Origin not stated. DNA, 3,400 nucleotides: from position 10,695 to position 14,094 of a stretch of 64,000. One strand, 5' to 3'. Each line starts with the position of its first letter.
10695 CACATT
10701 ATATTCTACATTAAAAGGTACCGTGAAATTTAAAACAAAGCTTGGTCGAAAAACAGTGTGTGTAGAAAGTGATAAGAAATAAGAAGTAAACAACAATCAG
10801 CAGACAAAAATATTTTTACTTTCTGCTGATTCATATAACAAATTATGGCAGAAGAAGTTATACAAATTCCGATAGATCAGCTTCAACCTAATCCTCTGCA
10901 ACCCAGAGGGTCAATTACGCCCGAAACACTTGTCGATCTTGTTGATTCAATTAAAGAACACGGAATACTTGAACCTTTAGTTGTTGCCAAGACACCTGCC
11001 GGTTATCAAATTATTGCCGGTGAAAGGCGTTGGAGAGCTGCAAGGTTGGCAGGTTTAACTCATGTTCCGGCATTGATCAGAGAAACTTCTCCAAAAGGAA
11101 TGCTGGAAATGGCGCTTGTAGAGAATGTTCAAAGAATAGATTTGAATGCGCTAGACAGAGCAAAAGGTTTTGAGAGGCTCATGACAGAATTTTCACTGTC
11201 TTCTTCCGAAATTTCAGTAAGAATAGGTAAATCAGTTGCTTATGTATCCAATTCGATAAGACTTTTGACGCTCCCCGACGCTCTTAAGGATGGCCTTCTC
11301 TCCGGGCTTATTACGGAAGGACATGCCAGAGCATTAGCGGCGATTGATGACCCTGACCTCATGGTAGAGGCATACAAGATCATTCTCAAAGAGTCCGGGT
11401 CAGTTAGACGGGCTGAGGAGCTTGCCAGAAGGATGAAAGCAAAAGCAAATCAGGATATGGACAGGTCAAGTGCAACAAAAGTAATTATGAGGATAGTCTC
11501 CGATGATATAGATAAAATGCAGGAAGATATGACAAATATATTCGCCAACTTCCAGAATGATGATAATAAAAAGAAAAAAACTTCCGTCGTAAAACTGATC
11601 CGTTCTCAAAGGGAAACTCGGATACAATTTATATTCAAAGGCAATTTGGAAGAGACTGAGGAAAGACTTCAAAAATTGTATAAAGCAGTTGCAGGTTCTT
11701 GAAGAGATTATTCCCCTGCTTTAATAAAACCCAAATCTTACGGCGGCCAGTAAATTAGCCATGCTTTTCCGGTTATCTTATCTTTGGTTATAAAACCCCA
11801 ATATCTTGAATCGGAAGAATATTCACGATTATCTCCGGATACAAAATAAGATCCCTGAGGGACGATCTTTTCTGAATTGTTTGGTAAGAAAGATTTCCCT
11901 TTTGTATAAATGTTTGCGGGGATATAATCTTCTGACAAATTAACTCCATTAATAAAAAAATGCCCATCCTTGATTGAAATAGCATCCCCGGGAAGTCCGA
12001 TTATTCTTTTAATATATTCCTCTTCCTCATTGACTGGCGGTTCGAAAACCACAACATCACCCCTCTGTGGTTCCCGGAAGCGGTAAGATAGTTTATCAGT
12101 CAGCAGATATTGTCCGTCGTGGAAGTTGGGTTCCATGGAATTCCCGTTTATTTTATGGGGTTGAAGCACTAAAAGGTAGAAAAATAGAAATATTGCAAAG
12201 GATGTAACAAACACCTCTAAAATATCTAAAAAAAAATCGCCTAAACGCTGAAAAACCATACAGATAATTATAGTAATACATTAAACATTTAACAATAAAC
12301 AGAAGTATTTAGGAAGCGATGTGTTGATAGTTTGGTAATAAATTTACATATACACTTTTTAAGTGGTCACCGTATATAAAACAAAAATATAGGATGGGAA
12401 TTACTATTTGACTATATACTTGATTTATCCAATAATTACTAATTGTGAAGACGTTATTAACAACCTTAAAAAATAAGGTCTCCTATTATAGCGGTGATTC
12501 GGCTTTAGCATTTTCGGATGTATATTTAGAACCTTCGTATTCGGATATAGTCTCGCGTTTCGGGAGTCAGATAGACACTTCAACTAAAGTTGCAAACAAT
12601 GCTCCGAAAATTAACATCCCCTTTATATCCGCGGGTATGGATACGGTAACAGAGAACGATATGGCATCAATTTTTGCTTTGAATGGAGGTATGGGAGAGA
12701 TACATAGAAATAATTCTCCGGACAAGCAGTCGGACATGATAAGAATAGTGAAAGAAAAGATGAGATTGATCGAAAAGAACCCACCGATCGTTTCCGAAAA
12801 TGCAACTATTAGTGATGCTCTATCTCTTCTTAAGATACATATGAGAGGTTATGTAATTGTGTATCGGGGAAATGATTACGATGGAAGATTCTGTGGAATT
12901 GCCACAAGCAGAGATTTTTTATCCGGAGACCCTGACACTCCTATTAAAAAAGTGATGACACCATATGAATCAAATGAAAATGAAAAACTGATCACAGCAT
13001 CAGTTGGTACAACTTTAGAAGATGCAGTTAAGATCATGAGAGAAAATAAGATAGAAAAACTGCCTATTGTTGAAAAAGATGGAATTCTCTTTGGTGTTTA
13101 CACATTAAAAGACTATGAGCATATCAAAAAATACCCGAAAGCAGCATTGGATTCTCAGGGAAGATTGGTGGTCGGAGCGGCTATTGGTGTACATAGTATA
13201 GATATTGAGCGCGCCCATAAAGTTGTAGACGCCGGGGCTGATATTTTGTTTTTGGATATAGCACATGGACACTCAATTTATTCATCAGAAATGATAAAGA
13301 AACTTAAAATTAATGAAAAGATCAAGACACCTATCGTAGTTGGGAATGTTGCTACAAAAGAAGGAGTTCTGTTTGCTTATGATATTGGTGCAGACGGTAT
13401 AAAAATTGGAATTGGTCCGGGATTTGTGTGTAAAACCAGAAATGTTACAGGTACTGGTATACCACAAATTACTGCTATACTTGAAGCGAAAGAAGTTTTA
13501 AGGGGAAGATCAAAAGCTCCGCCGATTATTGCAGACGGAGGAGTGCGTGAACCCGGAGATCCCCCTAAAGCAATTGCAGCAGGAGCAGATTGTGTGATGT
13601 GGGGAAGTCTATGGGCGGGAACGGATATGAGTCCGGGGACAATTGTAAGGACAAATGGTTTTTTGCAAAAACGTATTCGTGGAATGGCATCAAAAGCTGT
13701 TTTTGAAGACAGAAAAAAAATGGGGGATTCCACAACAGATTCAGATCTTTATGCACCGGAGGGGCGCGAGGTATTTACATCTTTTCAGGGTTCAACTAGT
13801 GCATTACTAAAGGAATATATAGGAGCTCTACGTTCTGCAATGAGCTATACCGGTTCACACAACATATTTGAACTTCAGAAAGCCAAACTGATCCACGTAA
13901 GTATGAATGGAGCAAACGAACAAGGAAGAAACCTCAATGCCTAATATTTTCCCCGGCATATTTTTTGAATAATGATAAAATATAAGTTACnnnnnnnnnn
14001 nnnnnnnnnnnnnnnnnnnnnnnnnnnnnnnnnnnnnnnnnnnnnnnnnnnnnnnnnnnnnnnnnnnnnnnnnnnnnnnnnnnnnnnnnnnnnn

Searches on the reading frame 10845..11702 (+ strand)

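Call 70: search_protein_families(library=pfam, proteins=[window:10845-11702:+], max_evalue=0.00001)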
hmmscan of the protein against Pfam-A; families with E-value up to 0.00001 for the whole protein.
window:10845-11702:+ (285 aa): 2 families
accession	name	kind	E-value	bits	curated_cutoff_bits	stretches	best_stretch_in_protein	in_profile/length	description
PF02195.25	ParB_N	-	2.3e-32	111.3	26.3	1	3-96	1-95/95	ParB N-terminal domain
PF17762.8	HTH_ParB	-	2.4e-27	95.5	22.6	1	99-198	2-101/102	ParB HTH domain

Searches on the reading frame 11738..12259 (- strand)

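Call 70: search_protein_families(library=pfam, proteins=[window:11738-12259:-], max_evalue=0.00001)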
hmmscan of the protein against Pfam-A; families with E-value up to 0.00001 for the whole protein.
window:11738-12259:- (173 aa): 2 families
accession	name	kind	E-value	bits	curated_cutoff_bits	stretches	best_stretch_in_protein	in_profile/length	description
PF10502.14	Peptidase_S26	-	9.6e-51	172.5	22.9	1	12-171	3-168/168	Signal peptidase, peptidase S26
PF00717.28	Peptidase_S24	-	5.8e-06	26.4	23.3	1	36-96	39-91/116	Peptidase S24-like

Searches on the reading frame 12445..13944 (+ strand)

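Call 70: search_protein_families(library=pfam, proteins=[window:12445-13944:+], max_evalue=0.00001)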
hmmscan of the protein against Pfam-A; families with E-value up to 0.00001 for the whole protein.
window:12445-13944:+ (499 aa): 3 families
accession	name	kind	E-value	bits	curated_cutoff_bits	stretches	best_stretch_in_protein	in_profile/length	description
PF00478.31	IMPDH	-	2.3e-100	336.4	25.6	1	20-493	1-342/345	IMP dehydrogenase / GMP reductase domain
PF00571.33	CBS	-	3.9e-18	66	24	2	180-223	7-50/57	CBS domain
PF01070.24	FMN_dh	-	8.7e-08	32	24.9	1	288-389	212-304/350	FMN-dependent dehydrogenase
